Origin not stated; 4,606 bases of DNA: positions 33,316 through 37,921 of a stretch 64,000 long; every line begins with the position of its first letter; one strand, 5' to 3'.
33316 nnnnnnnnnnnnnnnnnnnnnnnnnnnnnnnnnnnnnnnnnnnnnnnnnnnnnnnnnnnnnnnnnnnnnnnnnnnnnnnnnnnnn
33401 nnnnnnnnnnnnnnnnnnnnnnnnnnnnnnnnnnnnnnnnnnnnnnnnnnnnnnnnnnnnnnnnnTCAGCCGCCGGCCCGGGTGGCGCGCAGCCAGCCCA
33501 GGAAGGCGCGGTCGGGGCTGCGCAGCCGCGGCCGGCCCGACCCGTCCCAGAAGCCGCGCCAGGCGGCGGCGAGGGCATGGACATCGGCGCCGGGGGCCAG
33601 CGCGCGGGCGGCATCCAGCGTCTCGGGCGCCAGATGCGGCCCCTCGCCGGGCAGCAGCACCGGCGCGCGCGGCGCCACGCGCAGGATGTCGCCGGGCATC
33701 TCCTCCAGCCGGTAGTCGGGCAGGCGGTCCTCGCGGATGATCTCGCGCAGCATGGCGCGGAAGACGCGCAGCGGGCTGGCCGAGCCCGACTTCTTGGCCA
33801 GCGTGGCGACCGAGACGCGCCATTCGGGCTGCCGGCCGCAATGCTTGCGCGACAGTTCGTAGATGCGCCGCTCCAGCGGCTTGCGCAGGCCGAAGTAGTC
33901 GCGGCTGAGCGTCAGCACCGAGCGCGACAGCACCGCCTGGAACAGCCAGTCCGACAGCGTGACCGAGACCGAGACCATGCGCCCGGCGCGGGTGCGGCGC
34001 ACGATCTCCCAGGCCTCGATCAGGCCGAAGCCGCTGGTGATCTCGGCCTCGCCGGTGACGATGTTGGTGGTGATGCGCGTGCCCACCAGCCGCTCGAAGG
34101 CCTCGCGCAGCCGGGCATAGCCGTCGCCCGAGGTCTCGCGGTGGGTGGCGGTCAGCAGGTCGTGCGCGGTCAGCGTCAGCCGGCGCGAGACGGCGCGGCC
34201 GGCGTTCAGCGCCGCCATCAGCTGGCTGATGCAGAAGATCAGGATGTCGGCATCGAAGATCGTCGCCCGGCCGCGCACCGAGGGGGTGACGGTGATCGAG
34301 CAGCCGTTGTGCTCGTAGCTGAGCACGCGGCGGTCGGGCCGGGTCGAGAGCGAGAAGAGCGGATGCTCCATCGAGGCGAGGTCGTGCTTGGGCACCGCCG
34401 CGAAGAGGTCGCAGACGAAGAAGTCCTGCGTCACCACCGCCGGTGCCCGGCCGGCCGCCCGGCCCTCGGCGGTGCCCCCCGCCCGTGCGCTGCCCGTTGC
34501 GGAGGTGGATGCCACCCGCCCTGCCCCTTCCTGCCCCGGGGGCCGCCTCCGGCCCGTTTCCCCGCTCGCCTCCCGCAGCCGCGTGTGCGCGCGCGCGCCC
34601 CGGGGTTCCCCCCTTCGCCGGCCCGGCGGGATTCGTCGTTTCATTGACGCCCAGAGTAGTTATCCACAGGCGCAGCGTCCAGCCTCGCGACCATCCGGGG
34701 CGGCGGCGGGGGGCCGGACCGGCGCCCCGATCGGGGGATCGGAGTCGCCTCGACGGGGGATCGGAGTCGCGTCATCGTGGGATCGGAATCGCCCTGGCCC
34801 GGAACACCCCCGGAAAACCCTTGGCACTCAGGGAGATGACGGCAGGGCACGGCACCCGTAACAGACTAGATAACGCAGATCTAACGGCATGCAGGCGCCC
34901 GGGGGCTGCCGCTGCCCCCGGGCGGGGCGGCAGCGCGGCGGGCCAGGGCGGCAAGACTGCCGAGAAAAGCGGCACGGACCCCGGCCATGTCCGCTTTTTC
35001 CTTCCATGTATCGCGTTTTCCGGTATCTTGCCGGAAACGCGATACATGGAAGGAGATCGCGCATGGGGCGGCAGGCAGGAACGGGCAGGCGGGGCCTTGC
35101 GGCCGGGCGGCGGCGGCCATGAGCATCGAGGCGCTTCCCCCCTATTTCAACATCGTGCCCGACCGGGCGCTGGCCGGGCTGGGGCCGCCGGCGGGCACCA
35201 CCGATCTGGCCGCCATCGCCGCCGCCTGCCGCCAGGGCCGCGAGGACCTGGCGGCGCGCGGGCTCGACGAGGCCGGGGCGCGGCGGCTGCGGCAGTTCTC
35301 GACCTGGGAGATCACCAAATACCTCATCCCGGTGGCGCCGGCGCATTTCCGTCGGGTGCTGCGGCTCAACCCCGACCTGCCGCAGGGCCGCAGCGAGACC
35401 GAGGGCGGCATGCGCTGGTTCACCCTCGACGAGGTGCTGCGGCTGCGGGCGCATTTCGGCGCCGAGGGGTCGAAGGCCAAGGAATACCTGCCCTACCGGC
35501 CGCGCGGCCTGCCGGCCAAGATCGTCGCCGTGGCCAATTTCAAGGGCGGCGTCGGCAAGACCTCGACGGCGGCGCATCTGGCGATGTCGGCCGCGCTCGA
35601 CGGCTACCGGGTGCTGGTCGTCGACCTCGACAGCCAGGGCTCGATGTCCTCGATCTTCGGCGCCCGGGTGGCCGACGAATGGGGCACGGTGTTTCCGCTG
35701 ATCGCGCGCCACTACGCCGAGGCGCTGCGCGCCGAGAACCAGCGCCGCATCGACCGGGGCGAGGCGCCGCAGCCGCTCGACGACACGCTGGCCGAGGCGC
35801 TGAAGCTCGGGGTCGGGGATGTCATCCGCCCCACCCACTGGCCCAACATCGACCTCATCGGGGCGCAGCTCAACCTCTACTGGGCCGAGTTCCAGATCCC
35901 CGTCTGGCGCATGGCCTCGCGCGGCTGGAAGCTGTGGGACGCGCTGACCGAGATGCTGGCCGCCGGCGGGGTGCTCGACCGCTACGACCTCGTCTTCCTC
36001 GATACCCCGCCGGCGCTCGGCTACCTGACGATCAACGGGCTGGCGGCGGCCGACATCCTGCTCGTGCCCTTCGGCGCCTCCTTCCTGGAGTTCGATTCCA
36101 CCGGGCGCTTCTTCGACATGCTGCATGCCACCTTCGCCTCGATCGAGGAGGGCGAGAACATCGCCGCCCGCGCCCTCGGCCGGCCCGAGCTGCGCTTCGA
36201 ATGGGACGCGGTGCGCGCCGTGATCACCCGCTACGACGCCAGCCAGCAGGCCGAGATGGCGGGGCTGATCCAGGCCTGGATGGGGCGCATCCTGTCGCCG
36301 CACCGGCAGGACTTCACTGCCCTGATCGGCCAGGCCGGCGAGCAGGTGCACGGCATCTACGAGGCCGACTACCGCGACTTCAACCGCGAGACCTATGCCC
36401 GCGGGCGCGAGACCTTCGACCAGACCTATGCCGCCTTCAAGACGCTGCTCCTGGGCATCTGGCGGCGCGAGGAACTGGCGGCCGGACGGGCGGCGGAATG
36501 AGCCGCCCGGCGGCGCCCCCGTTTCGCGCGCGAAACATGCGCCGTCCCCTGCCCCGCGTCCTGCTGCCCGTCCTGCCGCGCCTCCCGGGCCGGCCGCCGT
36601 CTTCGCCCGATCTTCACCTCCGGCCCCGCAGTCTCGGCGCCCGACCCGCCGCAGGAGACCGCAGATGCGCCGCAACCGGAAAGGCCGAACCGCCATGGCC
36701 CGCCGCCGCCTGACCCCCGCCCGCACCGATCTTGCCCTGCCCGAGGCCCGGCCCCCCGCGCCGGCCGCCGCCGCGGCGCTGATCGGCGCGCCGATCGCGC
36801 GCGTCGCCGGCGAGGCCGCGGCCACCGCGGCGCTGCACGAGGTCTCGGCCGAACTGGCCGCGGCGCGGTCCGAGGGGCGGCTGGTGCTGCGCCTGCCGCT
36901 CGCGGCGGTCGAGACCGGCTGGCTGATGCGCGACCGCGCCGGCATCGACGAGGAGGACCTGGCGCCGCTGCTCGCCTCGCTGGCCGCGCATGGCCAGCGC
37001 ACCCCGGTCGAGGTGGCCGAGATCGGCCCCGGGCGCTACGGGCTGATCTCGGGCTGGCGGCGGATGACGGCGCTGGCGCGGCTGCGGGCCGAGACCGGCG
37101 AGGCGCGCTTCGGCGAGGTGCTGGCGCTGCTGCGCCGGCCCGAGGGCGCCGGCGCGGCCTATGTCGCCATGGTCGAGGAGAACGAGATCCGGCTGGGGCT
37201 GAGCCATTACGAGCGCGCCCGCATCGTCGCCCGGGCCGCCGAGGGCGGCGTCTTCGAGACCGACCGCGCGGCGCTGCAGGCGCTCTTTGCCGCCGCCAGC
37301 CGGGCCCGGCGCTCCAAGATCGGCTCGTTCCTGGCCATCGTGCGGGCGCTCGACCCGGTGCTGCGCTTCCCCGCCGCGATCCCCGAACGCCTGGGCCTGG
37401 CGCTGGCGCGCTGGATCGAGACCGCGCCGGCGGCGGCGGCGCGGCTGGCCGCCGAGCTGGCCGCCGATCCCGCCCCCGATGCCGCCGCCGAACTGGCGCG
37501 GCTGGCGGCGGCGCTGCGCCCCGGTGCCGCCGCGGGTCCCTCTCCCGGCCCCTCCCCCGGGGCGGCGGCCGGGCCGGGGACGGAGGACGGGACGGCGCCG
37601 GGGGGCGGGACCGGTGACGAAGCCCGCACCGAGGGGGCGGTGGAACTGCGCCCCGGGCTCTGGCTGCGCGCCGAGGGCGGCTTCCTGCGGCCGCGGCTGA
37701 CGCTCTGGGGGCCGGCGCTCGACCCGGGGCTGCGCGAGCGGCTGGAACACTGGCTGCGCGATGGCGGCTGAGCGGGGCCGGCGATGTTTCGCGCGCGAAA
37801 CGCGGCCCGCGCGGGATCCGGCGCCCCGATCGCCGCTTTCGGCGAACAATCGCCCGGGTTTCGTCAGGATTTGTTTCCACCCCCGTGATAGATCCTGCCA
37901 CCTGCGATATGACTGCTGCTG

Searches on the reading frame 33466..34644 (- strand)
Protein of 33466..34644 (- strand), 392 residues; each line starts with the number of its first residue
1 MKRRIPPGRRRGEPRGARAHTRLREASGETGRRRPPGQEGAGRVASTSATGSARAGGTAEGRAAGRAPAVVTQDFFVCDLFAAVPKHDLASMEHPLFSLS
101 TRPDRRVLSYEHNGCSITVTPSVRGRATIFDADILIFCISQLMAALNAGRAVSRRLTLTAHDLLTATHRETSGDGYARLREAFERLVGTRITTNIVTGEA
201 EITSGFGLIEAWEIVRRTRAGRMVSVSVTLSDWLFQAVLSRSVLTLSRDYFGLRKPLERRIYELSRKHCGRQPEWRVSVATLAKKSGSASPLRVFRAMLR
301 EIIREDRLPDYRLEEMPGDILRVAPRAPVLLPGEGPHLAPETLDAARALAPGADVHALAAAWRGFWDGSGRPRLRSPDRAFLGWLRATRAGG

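Call 8: search_protein_families(library=ncbifam, proteins=[window:33466-34644:-], max_evalue=5)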
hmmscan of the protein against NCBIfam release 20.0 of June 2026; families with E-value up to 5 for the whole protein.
window:33466-34644:- (392 aa): 0 families

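Call 76: search_protein_families(library=pfam, proteins=[window:33466-34644:-], max_evalue=0.001)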
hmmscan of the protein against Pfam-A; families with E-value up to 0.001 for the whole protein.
window:33466-34644:- (392 aa): 1 family
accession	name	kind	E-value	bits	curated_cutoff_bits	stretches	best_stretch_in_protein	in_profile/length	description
PF10134.15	RPA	-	3e-98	328.4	27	1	86-313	1-228/228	Replication initiator protein A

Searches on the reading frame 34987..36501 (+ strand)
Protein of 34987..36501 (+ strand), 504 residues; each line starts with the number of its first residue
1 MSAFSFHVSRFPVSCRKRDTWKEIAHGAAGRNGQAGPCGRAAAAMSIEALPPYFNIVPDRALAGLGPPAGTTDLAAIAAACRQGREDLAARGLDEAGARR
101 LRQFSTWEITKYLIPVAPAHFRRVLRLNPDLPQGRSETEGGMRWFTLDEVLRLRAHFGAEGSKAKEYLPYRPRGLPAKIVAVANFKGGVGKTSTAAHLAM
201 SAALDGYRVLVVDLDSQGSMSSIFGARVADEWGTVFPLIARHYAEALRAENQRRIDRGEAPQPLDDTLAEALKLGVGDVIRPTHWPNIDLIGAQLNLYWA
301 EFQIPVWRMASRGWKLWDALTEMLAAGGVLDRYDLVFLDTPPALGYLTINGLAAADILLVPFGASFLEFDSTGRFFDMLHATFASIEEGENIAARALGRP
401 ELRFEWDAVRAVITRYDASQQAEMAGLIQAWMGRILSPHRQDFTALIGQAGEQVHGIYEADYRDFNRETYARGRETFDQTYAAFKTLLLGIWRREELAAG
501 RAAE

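Call 8: search_protein_families(library=ncbifam, proteins=[window:34987-36501:+], max_evalue=5)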
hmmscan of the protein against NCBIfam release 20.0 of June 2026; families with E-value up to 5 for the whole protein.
window:34987-36501:+ (504 aa): 30 families (the best 25 are shown)
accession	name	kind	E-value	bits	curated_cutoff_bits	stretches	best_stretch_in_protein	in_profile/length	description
TIGR03453.1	partition_RepA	equivalog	6.3e-59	199.7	348.45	2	96-227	26-154/387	plasmid partitioning protein RepA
NF010443.0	PRK13869.1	subfamily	2.7e-37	128.5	446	2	98-228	43-172/405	plasmid-partitioning protein RepA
NF010259.0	PRK13705.1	equivalog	4.2e-24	85.2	725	2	278-386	181-288/388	plasmid-partitioning protein SopA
NF041546.1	ParA_partition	equivalog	3.9e-20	72.3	180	2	179-239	1-59/203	ParA family partition ATPase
TIGR03371.1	cellulose_yhjQ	equivalog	1.8e-09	37.4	157.85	1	178-231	2-55/246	cellulose biosynthesis protein BcsQ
NF041283.1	PrgP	equivalog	1.8e-08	34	400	2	178-222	3-48/297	ParA superfamily DNA segregation protein PrgP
NF047398.1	AAA_KGGVGR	domain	1.1e-07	32.4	90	1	178-216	3-41/190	KGGVGR-motif variant AAA ATPase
TIGR01968.1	minD_bact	equivalog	1.8e-06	27.5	212.9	1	177-215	1-39/261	septum site-determining protein MinD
TIGR01007.1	eps_fam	subfamily_domain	4.8e-06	26.3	108.05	1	177-225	17-66/204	polysaccharide biosynthesis tyrosine autokinase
TIGR00345.1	GET3_arsA_TRC40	subfamily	5.6e-06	26.1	135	1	186-229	5-48/299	TRC40/GET3/ArsA family transport-energizing ATPase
TIGR01969.1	minD_arch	subfamily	6.7e-06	25.4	201.75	1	179-215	2-38/251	cell division ATPase MinD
NF053622.1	ATPseBagAMYCTU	equivalog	7.8e-06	25.5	400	1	185-226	14-55/325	ATPase BagA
NF041136.1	MrpORP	equivalog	1e-05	25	450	1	180-220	8-49/365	iron-sulfur cluster carrier protein MrpORP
NF053621.1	ATPseBagBMYCTU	equivalog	2.4e-05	23.6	521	1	180-218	14-52/371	ATPase BagB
NF008669.0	PRK11670.1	equivalog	2.4e-05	23.4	348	1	178-226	108-157/369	iron-sulfur cluster carrier protein ApbC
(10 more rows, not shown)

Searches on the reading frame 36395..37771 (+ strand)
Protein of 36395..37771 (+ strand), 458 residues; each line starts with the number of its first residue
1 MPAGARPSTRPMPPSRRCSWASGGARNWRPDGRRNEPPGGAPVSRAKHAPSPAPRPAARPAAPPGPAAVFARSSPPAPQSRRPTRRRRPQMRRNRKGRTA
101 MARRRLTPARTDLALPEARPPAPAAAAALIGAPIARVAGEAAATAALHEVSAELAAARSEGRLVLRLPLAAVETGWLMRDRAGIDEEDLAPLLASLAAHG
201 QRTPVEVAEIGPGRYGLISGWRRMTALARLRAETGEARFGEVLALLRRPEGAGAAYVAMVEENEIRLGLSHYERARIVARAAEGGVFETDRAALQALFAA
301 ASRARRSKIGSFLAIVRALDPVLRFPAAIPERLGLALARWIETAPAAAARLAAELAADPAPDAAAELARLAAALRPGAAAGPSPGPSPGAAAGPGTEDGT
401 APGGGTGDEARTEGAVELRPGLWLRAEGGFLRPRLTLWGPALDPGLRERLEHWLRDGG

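Call 8: search_protein_families(library=ncbifam, proteins=[window:36395-37771:+], max_evalue=5)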
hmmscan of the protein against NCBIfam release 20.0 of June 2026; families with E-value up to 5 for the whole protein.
window:36395-37771:+ (458 aa): 6 families
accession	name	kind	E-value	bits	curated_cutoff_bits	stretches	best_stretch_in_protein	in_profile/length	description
TIGR03454.1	partition_RepB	equivalog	2.7e-10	40.2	201.5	1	143-287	37-179/325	plasmid partitioning protein RepB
TIGR00180.1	parB_part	domain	1.5e-08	34.6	58.45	1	178-284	18-118/186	ParB/RepB/Spo0J family partition protein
NF010440.0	PRK13866.1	equivalog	9.7e-05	21.7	522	1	151-319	52-206/336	plasmid partitioning protein RepB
TIGR04285.1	nucleoid_noc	exception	0.00094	18.6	315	1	179-275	16-103/255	nucleoid occlusion protein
TIGR03764.1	ICE_PFGI_1_parB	hypoth_equivalog_domain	0.0049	16.5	143.75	1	220-283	66-129/260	ParB family protein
TIGR04412.1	T2SS_GspM_XcpZ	equivalog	0.068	12.9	60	1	136-202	40-105/126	type II secretion system protein GspM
